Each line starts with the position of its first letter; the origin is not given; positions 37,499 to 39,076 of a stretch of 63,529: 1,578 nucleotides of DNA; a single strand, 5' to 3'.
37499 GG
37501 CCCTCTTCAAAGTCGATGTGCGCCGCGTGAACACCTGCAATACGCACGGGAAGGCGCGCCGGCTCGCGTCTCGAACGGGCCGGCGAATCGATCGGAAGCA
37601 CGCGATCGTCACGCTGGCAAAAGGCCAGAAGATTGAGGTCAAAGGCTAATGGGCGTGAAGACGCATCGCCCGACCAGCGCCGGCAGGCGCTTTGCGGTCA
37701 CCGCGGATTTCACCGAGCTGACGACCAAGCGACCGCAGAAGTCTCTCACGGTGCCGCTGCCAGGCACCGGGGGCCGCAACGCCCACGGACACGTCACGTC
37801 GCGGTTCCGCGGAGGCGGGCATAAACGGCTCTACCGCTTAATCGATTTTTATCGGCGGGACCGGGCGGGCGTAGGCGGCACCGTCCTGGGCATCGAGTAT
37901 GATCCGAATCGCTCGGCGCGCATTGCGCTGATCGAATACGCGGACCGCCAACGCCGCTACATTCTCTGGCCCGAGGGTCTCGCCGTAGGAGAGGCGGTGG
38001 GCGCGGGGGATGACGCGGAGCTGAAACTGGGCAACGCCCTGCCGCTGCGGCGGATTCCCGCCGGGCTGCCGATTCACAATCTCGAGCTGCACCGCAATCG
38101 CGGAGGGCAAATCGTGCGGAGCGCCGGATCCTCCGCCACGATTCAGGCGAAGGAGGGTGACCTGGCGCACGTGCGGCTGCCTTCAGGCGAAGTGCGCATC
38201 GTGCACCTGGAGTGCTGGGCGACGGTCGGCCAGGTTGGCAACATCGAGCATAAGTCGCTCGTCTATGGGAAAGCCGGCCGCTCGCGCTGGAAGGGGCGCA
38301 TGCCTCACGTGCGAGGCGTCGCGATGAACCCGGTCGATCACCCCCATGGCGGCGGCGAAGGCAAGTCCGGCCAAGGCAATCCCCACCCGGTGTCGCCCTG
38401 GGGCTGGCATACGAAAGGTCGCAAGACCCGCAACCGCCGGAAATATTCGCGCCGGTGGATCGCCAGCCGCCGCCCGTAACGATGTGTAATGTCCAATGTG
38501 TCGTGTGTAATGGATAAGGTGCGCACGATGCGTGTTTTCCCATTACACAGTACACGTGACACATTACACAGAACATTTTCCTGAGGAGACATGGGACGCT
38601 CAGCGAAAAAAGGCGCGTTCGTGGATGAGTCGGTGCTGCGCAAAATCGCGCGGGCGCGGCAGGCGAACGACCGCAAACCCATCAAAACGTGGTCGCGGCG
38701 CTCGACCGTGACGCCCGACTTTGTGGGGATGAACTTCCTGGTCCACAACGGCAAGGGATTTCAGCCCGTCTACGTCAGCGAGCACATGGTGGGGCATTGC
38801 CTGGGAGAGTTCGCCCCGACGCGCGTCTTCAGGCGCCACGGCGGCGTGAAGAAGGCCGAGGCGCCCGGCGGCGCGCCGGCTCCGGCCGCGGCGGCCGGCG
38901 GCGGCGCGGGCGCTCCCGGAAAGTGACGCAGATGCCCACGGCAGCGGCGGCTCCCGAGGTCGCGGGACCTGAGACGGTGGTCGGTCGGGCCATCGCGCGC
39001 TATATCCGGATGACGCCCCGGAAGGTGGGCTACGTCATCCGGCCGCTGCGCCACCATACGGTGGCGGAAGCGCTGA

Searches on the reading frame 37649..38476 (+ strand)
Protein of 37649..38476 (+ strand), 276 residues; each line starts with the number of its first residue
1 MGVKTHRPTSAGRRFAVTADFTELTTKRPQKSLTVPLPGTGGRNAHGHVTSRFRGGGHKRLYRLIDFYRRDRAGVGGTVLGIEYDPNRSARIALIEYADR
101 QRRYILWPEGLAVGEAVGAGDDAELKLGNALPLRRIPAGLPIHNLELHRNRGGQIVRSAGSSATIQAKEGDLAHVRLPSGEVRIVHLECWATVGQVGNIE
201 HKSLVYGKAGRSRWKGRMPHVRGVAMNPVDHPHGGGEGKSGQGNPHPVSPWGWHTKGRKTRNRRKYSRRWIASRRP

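Call 13: find_related_loci(query=window:37649-38476:+, collection=genome_contigs, flank=10000)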
Query window:37649-38476:+ (276 aa) in genome_contigs; peptide patterns used: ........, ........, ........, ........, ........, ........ (x = any residue, [..] = any of these).
600 stretches matched a pattern (row limit reached: there are more); 467 encode a relative of the query (tblastn E <= 1e-3); the best 80 are kept; 80 distinct loci.
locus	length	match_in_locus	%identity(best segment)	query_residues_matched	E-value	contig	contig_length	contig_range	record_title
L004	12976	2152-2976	75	1-275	3e-135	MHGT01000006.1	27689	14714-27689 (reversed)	MAG: Omnitrophica WOR_2 bacterium RIFCSPHIGHO2_02_FULL_67_20 rifcsphigho2_02_scaffold_11504, whole genome shotgun sequen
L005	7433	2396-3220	74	1-275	4e-134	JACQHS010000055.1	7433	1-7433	MAG: Candidatus Omnitrophota bacterium isolate NC_groundwater_1105_Ag_S2p5_64_204 S_2p5_S6_coassembly_k141_1943253, whol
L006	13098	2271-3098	73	1-276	7e-133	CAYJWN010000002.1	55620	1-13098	MAG TPA_asm: uncultured Planctomycetales bacterium isolate ERP125453_co1_486 genome assembly, contig: NODE_383_length_55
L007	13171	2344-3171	73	1-276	4e-131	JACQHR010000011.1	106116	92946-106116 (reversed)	MAG: Candidatus Omnitrophota bacterium isolate NC_groundwater_1104_Ag_S2p5_61_386 S_2p5_S6_coassembly_k141_1092020, whol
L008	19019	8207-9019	75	1-271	2e-130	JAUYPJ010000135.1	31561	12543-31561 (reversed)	MAG: Candidatus Omnitrophota bacterium isolate C4_metabat.bin.25 C4_k141_84424, whole genome shotgun sequence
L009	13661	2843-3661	74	3-275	2e-130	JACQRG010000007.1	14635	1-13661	MAG: Candidatus Omnitrophota bacterium isolate NC_groundwater_1353_Ag_S-0.2um_68_85 S_p2_S4_coassembly_k141_279578, whol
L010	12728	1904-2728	72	1-275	3e-130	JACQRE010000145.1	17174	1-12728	MAG: Candidatus Omnitrophota bacterium isolate NC_groundwater_1351_Ag_S-0.2um_67_50 S_p2_S4_coassembly_k141_3386188, who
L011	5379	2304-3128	72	1-275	2e-130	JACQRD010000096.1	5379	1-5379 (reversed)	MAG: Candidatus Omnitrophota bacterium isolate NC_groundwater_1350_Ag_S-0.2um_65_73 S_p2_S4_coassembly_k141_4063976, who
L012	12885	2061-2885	72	1-275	1e-129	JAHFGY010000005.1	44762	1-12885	MAG: Candidatus Omnitrophota bacterium isolate nzgw326 NODE_866_length_44763_cov_5.695892, whole genome shotgun sequence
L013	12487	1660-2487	72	1-276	4e-128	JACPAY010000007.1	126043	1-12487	MAG: Candidatus Omnitrophota bacterium isolate NC_groundwater_243_Ag_S-0.2um_69_17 S5_GD2017_2_S2_scaffold_509, whole ge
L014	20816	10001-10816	73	1-272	1e-127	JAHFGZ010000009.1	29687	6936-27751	MAG: Candidatus Omnitrophota bacterium isolate nzgw327 NODE_1867_length_29688_cov_7.487638, whole genome shotgun sequenc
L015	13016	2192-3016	70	1-275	9e-128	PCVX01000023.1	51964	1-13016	MAG: Candidatus Omnitrophica bacterium CG11_big_fil_rev_8_21_14_0_20_63_9 CG11_8_21_14_0.20_scaffold_233_c, whole genome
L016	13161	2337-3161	71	1-275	6e-127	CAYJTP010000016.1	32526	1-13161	MAG TPA_asm: uncultured Planctomycetales bacterium isolate ERP125453_co1_410 genome assembly, contig: NODE_1111_length_3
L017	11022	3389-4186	74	1-266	3e-127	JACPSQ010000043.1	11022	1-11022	MAG: Candidatus Omnitrophota bacterium isolate NC_groundwater_710_Ag_S-0.2um_63_12 S36_SO-2_scaffold_86271, whole genome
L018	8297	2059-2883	71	1-275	6e-126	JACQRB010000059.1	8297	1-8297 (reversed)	MAG: Candidatus Omnitrophota bacterium isolate NC_groundwater_1348_Ag_S-0.2um_64_53 S_p2_S4_coassembly_k141_3899212, who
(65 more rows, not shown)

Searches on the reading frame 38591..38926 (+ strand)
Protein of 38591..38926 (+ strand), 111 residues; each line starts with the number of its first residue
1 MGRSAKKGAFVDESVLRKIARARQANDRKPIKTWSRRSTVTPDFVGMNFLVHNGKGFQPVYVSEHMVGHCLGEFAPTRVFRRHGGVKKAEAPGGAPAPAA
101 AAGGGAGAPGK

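Call 9: find_encoding_contigs(protein=window:38591-38926:+, flank=3000, max_places=6)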
Protein window:38591-38926:+ (111 aa): 5 contigs read that carry it; 4 places shown.
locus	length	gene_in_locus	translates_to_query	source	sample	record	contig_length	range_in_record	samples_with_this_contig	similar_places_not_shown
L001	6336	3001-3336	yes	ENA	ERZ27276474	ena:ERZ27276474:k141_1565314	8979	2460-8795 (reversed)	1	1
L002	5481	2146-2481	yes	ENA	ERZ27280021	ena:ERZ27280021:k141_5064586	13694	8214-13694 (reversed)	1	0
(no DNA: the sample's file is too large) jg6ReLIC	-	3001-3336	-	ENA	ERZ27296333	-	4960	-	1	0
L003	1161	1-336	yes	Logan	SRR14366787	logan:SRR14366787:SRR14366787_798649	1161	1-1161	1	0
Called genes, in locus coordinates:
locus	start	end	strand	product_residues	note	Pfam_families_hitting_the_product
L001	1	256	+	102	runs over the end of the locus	PF00338:Ribosomal_S10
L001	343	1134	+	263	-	PF00297:Ribosomal_L3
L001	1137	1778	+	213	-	PF00573:Ribosomal_L4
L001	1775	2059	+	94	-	PF00276:Ribosomal_L23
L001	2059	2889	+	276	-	PF00181:Ribosomal_L2_N, PF03947:Ribosomal_L2_C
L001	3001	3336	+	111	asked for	PF00203:Ribosomal_S19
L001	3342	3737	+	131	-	PF00237:Ribosomal_L22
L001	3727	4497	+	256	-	PF07650:KH_2, PF13083:KH_KhpA-B (weak), PF00189:Ribosomal_S3_C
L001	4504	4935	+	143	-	PF00252:Ribosomal_L16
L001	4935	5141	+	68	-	PF00831:Ribosomal_L29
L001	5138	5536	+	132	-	PF00366:Ribosomal_S17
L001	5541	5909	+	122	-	PF00238:Ribosomal_L14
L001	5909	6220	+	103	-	PF00467:KOW (weak), PF17136:ribosomal_L24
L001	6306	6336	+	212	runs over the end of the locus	PF00281:Ribosomal_L5, PF00673:Ribosomal_L5_C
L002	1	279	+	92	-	?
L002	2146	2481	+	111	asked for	PF00203:Ribosomal_S19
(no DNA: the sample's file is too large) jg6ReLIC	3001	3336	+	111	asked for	PF00203:Ribosomal_S19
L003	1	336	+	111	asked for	PF00203:Ribosomal_S19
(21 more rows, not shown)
